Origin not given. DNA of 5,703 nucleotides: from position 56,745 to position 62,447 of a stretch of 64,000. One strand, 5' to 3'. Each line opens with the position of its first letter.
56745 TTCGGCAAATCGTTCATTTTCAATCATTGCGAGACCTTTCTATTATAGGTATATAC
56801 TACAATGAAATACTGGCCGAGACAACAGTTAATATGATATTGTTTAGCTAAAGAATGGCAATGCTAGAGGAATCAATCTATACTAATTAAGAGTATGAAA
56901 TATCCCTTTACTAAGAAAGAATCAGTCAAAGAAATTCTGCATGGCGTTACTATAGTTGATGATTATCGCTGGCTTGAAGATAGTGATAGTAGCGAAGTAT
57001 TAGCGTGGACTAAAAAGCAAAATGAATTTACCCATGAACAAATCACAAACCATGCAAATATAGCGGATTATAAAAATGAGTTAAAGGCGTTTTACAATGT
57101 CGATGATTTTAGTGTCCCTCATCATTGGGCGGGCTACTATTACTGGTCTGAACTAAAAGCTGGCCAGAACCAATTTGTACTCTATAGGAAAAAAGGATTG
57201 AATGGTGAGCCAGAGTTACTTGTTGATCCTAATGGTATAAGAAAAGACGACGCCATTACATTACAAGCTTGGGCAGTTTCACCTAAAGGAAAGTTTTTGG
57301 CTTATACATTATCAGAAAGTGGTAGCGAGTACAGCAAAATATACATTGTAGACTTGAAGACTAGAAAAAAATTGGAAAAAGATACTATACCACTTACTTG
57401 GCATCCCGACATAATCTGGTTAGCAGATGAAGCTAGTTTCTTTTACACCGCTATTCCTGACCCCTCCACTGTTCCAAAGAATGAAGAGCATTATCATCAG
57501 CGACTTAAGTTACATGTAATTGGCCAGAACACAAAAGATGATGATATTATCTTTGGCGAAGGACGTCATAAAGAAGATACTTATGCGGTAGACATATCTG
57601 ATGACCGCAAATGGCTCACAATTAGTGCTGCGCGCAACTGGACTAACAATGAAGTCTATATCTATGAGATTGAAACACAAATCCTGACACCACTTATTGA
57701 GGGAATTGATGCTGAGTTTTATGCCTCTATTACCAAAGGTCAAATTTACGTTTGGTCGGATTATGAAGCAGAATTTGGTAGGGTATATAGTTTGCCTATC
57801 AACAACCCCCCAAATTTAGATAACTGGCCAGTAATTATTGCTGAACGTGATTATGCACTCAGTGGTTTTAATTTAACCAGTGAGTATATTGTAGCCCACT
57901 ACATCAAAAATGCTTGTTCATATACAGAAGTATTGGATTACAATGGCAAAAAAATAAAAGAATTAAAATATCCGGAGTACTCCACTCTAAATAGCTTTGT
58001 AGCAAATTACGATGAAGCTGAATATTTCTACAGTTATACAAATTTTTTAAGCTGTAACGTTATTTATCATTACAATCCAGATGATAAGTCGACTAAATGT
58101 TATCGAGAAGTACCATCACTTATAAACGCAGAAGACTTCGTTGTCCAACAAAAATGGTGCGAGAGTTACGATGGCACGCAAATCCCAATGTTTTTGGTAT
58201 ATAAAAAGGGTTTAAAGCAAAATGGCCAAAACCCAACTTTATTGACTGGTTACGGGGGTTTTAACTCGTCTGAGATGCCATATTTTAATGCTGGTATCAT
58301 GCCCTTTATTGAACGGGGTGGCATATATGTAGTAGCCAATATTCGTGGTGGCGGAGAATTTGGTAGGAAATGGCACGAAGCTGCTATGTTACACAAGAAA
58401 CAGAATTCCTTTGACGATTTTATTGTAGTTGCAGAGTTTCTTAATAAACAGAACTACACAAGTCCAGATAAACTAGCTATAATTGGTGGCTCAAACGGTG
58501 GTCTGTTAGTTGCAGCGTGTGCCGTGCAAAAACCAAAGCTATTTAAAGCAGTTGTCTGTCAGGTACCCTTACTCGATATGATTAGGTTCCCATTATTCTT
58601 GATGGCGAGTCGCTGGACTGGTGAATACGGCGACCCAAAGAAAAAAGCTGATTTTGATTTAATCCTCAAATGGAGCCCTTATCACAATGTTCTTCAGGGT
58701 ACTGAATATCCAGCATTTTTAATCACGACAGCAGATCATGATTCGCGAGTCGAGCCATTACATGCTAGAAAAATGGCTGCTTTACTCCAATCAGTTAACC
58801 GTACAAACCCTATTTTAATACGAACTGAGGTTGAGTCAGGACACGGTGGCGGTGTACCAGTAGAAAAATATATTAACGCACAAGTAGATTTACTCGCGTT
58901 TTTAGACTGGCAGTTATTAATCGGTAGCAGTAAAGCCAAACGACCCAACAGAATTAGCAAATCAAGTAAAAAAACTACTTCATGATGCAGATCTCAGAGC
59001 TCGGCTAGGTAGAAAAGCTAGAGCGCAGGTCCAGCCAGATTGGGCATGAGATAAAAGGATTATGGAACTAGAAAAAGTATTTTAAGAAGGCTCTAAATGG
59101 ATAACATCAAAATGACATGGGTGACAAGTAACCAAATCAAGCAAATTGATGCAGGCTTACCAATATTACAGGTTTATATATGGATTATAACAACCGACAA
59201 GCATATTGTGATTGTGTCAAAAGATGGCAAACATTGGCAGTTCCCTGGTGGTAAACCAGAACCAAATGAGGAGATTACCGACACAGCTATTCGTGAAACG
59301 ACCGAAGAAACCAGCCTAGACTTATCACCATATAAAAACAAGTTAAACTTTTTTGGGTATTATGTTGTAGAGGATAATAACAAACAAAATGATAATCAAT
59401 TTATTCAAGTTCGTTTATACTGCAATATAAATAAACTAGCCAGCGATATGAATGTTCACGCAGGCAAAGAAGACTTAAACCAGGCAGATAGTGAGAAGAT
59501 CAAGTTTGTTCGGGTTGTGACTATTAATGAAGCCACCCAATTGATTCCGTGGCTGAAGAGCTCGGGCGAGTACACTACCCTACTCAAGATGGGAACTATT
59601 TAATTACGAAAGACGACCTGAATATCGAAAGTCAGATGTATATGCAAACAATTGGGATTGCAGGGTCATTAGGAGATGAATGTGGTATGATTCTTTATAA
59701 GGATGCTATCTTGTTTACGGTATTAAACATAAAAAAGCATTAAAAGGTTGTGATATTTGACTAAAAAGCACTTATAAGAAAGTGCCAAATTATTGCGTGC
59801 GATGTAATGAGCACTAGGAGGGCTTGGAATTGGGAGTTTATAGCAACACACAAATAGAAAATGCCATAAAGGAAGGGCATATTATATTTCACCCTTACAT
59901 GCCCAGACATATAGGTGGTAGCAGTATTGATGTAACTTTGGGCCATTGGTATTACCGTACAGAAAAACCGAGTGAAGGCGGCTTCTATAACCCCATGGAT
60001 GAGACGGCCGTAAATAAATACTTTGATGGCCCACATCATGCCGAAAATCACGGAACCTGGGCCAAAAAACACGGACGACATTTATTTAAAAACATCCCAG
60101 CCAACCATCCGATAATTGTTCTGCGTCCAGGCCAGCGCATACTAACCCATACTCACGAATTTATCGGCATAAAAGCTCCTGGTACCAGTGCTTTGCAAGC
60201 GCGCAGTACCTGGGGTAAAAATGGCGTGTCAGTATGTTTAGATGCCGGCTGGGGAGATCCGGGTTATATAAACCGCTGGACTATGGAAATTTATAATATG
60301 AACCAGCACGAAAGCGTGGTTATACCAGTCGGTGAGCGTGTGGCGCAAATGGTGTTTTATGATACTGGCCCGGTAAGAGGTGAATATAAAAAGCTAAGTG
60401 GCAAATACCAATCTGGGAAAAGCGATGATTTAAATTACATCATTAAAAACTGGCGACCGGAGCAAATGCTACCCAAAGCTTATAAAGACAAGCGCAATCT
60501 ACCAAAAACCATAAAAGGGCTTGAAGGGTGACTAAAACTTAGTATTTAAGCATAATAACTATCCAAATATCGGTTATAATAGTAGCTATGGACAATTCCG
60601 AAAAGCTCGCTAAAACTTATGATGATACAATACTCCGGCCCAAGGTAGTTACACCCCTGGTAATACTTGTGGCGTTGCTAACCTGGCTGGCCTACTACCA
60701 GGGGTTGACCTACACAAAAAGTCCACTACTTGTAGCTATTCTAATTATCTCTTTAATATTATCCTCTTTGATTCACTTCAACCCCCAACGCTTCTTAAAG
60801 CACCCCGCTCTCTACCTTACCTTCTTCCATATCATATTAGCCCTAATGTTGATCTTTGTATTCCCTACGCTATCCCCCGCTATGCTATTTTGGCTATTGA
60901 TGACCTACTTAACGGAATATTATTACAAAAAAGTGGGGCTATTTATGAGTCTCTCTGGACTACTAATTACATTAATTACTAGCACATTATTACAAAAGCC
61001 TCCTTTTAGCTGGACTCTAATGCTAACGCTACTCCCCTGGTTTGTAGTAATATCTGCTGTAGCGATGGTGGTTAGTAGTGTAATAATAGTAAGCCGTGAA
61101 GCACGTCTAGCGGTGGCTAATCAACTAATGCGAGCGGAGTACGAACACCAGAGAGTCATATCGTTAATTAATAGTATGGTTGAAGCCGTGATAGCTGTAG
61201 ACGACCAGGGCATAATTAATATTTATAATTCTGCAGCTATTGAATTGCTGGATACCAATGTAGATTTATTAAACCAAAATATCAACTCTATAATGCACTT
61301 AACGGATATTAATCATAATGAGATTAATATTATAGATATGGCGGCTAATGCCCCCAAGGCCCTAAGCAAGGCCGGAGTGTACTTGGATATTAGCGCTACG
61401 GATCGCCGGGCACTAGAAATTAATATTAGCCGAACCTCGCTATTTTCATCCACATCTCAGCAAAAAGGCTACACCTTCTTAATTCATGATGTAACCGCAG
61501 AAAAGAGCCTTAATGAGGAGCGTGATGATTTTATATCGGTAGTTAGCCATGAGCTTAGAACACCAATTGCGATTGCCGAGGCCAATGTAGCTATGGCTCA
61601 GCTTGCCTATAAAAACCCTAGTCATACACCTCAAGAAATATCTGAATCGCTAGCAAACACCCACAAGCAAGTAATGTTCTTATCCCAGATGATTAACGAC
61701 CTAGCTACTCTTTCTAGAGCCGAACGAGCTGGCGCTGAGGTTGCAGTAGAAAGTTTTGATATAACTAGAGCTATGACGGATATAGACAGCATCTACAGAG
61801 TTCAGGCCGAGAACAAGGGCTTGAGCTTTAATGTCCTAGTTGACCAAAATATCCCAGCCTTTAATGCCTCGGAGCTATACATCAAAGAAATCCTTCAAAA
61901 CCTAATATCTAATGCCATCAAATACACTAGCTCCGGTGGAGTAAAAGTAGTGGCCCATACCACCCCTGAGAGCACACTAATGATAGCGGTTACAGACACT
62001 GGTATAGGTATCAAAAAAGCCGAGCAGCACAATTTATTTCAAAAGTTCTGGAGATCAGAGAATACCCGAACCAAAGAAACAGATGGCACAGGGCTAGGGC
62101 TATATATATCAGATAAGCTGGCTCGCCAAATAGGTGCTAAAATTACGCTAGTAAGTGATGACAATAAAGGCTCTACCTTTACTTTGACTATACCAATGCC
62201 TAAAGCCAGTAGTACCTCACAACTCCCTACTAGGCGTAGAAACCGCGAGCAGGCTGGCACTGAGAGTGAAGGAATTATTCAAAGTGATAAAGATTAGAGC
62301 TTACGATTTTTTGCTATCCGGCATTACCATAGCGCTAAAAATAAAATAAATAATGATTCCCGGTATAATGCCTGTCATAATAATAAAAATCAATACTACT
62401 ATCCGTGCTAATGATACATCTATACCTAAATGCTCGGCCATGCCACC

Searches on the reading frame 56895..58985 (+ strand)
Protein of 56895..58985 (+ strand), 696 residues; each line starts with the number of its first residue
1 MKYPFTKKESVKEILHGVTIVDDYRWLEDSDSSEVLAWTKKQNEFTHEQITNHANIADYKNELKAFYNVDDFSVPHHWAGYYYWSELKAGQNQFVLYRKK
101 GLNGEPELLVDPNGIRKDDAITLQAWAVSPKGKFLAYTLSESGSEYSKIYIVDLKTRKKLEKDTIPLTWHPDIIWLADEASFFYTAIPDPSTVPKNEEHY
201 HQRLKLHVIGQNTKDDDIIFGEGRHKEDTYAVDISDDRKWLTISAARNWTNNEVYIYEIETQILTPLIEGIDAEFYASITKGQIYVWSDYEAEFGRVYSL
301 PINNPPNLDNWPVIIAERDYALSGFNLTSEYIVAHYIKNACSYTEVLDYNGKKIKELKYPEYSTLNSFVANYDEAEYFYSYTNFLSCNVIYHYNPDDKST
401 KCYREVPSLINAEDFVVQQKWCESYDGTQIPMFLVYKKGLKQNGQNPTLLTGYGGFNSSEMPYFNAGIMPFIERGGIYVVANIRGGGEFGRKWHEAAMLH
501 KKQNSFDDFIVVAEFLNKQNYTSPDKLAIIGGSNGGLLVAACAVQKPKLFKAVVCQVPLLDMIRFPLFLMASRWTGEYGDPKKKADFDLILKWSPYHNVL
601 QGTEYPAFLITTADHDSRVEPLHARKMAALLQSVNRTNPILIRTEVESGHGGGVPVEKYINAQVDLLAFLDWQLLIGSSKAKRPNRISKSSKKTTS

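Call 29: search_protein_families(library=ncbifam, proteins=[window:56895-58985:+], max_evalue=1e-10)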
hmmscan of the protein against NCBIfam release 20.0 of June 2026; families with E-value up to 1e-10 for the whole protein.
window:56895-58985:+ (696 aa): 2 families
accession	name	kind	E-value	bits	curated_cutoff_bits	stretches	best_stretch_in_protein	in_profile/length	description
NF007511.0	PRK10115.1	equivalog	4.7e-64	217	1313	1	13-653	12-655/686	oligopeptidase B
NF053518.1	DipepPtdsDpp5Prph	equivalog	1.4e-12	47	900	1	250-561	225-542/655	dipeptidyl-peptidase Dpp5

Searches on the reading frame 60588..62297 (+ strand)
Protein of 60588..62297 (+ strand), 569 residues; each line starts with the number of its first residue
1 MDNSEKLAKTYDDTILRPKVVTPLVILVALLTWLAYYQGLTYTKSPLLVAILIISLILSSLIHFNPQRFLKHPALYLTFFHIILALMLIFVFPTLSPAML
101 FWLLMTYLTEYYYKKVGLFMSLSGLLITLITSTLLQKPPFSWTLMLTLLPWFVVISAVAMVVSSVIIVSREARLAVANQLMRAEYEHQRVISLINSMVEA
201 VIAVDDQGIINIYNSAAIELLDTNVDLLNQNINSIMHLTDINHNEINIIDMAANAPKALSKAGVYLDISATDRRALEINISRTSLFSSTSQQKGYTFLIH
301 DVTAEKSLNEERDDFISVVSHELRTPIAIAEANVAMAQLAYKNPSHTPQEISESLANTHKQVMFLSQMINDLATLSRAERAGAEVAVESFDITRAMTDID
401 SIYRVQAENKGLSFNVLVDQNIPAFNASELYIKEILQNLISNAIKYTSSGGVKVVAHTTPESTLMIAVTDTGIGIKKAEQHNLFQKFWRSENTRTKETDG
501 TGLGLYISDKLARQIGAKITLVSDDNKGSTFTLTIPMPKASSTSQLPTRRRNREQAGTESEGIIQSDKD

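Call 29: search_protein_families(library=ncbifam, proteins=[window:60588-62297:+], max_evalue=1e-10)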
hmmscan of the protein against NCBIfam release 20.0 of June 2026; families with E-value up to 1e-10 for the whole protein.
window:60588-62297:+ (569 aa): 64 families (the best 25 are shown)
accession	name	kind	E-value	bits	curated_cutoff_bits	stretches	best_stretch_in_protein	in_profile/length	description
NF046044.1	PnpS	equivalog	1.2e-59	202.3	400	1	177-536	44-390/390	two-component system histidine kinase PnpS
NF033092.0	HK_WalK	equivalog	4.4e-56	190.7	725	1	180-537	250-594/594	cell wall metabolism sensor histidine kinase WalK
TIGR02966.1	phoR_proteo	equivalog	2.2e-49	168.3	334.2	1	185-534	3-332/333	phosphate regulon sensor histidine kinase PhoR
NF008302.0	PRK11091.1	equivalog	1.4e-42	145.8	838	1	280-545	244-513/779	aerobic respiration two-component sensor histidine kinase ArcB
TIGR02956.1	TMAO_torS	equivalog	1.8e-41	142.2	676.5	1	304-548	457-693/967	TMAO reductase system sensor histidine kinase/response regulator TorS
NF041735.1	hist_kin_RppB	equivalog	3.5e-41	141.4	400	1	313-536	217-438/438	two-component system sensor histidine kinase RppB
NF047874.1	MASE3_PAS_HK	subfamily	1.1e-40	140.1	560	1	35-549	101-636/655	MASE3 domain-containing sensor histidine kinase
NF041947.1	LuxQ_Vibrio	equivalog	1.2e-39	136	1200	1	304-550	465-709/843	quorum-sensing autoinducer 2 sensor kinase/phosphatase LuxQ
NF033093.1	HK_VicK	exception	4.6e-39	134.3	680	1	184-541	90-439/448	cell wall metabolism sensor histidine kinase VicK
NF045911.1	TCSHisKinNblS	equivalog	1.2e-38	132.9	1000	1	187-535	265-618/621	two-component system sensor histidine kinase NblS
NF011874.0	PRK15347.1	equivalog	1.2e-38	132.8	852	1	304-545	391-622/921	two component system sensor kinase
NF038297.2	hybrid_HK_HrmK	equivalog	1.7e-38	132.7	725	1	208-556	127-476/607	hybrid histidine kinase/response regulator HrmK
NF041832.1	near_NosP_CTERM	subfamily_domain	1.2e-37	129.9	400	1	309-557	4-246/370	NahK/ErcS family hybrid sensor histidine kinase/response regulator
NF040691.1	MtrAB_MtrB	equivalog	2.3e-37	129.2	450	1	307-546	266-501/507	MtrAB system histidine kinase MtrB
NF008318.0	PRK11107.1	equivalog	5.3e-37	127.4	890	1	313-542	294-523/920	two-component sensor histidine kinase BarA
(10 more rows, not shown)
